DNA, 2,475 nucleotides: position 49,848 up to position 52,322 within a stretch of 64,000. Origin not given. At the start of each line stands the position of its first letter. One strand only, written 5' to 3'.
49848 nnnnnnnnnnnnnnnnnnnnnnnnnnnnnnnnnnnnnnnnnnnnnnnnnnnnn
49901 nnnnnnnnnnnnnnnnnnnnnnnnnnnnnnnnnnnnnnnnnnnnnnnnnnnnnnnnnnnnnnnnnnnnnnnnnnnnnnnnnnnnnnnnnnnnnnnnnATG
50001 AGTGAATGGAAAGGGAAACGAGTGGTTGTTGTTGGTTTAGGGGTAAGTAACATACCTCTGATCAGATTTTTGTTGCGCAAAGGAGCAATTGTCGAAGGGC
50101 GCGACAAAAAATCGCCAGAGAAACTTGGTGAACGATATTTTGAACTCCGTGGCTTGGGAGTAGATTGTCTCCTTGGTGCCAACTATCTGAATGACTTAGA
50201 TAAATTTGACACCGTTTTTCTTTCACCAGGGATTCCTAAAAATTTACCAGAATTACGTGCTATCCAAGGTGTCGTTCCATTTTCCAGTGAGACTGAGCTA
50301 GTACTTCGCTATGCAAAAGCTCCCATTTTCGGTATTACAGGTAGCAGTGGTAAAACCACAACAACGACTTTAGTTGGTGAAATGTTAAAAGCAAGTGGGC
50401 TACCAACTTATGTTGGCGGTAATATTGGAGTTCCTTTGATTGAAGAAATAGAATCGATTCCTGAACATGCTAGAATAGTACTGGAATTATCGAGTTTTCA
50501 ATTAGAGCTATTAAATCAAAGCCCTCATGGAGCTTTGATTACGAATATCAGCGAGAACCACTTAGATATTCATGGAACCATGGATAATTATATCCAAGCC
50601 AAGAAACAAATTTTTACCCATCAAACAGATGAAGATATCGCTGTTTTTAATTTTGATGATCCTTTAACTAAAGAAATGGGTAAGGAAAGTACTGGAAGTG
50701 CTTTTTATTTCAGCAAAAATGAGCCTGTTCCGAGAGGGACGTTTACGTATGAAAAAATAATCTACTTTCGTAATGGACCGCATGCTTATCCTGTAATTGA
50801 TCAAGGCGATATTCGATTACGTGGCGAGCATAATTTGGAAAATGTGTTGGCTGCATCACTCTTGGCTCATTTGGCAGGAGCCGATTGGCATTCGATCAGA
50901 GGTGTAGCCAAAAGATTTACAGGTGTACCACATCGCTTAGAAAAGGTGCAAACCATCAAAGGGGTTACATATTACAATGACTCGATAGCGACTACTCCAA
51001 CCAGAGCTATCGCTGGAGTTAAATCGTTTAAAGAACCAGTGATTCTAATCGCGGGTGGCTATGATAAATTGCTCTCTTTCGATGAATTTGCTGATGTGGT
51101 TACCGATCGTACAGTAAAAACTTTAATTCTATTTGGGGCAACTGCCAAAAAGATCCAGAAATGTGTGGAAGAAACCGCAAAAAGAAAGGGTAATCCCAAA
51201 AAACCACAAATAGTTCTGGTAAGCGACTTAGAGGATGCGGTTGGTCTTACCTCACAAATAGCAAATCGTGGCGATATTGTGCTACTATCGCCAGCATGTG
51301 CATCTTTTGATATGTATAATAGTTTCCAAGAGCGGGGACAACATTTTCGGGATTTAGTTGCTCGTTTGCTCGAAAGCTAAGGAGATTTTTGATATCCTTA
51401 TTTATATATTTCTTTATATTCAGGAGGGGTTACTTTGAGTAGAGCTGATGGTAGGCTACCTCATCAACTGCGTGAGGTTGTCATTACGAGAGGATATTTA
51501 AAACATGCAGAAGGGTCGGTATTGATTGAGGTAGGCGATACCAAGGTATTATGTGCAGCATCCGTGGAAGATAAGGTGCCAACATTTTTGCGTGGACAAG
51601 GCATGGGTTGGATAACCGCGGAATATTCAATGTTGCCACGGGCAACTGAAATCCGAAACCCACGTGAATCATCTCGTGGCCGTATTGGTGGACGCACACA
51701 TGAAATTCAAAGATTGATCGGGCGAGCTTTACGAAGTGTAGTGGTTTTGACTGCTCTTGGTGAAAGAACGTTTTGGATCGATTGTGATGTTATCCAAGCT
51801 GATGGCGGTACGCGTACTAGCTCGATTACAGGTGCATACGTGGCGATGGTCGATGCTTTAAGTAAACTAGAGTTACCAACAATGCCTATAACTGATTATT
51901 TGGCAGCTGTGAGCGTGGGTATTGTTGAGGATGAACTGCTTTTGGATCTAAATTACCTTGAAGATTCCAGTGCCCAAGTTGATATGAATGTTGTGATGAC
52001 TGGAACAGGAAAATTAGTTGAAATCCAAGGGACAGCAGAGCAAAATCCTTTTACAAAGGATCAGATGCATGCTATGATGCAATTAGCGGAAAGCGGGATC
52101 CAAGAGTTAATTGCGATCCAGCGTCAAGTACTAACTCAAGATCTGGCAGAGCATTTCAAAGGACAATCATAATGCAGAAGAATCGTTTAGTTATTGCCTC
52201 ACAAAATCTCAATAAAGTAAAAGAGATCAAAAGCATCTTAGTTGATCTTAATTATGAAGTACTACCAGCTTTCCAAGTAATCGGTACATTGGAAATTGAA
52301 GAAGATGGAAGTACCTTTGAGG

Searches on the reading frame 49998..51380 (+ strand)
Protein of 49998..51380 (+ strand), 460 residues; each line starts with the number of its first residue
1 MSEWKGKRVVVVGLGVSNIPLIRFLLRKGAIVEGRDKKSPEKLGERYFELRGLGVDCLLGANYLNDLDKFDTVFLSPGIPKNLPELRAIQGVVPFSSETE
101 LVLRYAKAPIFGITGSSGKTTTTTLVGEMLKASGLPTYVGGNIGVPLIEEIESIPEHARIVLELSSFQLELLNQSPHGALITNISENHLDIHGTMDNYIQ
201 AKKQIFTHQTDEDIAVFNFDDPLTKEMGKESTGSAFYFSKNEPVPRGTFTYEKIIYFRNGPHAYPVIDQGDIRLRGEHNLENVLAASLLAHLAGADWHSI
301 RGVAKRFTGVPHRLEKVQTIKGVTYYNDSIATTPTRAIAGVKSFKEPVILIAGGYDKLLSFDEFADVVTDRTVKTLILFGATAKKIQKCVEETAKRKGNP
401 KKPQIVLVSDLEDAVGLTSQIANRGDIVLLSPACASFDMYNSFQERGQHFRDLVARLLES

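Call 12: search_protein_families(library=ncbifam, proteins=[window:49998-51380:+], max_evalue=0.00001)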
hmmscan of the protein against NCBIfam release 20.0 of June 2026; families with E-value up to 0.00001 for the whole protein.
window:49998-51380:+ (460 aa): 19 families
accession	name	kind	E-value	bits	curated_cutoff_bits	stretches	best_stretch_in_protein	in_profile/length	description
TIGR01087.1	murD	equivalog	6.7e-114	381.4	211.95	1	8-455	1-440/441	UDP-N-acetylmuramoyl-L-alanine--D-glutamate ligase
TIGR01082.1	murC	equivalog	1.3e-37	130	335.1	1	13-433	9-438/449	UDP-N-acetylmuramate--L-alanine ligase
NF001126.0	PRK00139.1-4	equivalog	4.9e-28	97.9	373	1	160-326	175-345/486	UDP-N-acetylmuramoyl-L-alanyl-D-glutamate--2,6-diaminopimelate ligase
TIGR01085.1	murE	subfamily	6e-28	98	257.3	1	160-321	159-330/472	UDP-N-acetylmuramyl-tripeptide synthetase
NF053646.1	pMurD1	equivalog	6.7e-28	97.5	610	1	9-430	3-438/465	pseudomurein biosynthesis peptide ligase pMurD1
TIGR01143.1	murF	subfamily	1.8e-27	96.4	288.6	1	105-353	71-332/418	UDP-N-acetylmuramoyl-tripeptide--D-alanyl-D-alanine ligase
NF008896.0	PRK11929.1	equivalog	5.5e-25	87.4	1023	2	160-230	183-256/965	bifunctional UDP-N-acetylmuramoyl-L-alanyl-D-glutamate--2,6-diaminopimelate ligase MurE/UDP-N-acetylmuramoyl-tripeptide--D-alanyl-D-alanine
NF053647.1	pMurD2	equivalog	9.9e-24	84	550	1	8-243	2-237/405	pseudomurein biosynthesis peptide ligase pMurD2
NF001124.0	PRK00139.1-2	equivalog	5.2e-22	78.3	476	1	110-328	111-356/500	UDP-N-acetylmuramoyl-L-alanyl-D-glutamate--2,6-diaminopimelate ligase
NF053645.1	pMurC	equivalog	1.1e-19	70.5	560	1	10-232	2-235/492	pseudomurein biosynthesis peptide ligase pMurC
NF001123.0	PRK00139.1-1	equivalog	1.4e-18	66.8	586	1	179-328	200-355/493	UDP-N-acetylmuramoyl-L-alanyl-D-glutamate--2,6-diaminopimelate ligase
NF008041.0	PRK10773.1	equivalog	1.9e-16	59.8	551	1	100-333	92-337/453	UDP-N-acetylmuramoyl-tripeptide--D-alanyl-D-alanine ligase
NF011171.0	PRK14573.1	equivalog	3.1e-15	55.1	1015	1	12-336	13-328/809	bifunctional UDP-N-acetylmuramate--L-alanine ligase/D-alanine--D-alanine ligase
TIGR02068.2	cya_phycin_syn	equivalog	1.6e-14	52.9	850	1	179-309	568-714/862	cyanophycin synthetase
NF010628.0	PRK14022.1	equivalog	2.6e-13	49.5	536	1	179-430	204-452/483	UDP-N-acetylmuramoyl-L-alanyl-D-glutamate--L-lysine ligase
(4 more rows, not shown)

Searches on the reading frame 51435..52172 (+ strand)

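Call 12: search_protein_families(library=ncbifam, proteins=[window:51435-52172:+], max_evalue=0.00001)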
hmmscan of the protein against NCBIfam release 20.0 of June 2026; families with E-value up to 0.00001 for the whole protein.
window:51435-52172:+ (245 aa): 5 families
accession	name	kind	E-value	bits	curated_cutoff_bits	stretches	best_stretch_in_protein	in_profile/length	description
TIGR01966.1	RNasePH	equivalog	1.1e-111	371.8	141.5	1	3-233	1-235/236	ribonuclease PH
TIGR02065.1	ECX1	equivalog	8.4e-32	110.4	318.7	1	2-235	8-228/230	exosome complex exonuclease Rrp41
NF003282.1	PRK04282.1-1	equivalog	3.1e-17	62.5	280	1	3-228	22-262/267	exosome complex protein Rrp42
NF008805.1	PRK11824.1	equivalog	2.4e-11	42.8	471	2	2-141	305-444/683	polyribonucleotide nucleotidyltransferase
TIGR03591.1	polynuc_phos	equivalog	2.9e-11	42.6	525.05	1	91-235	82-216/689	polyribonucleotide nucleotidyltransferase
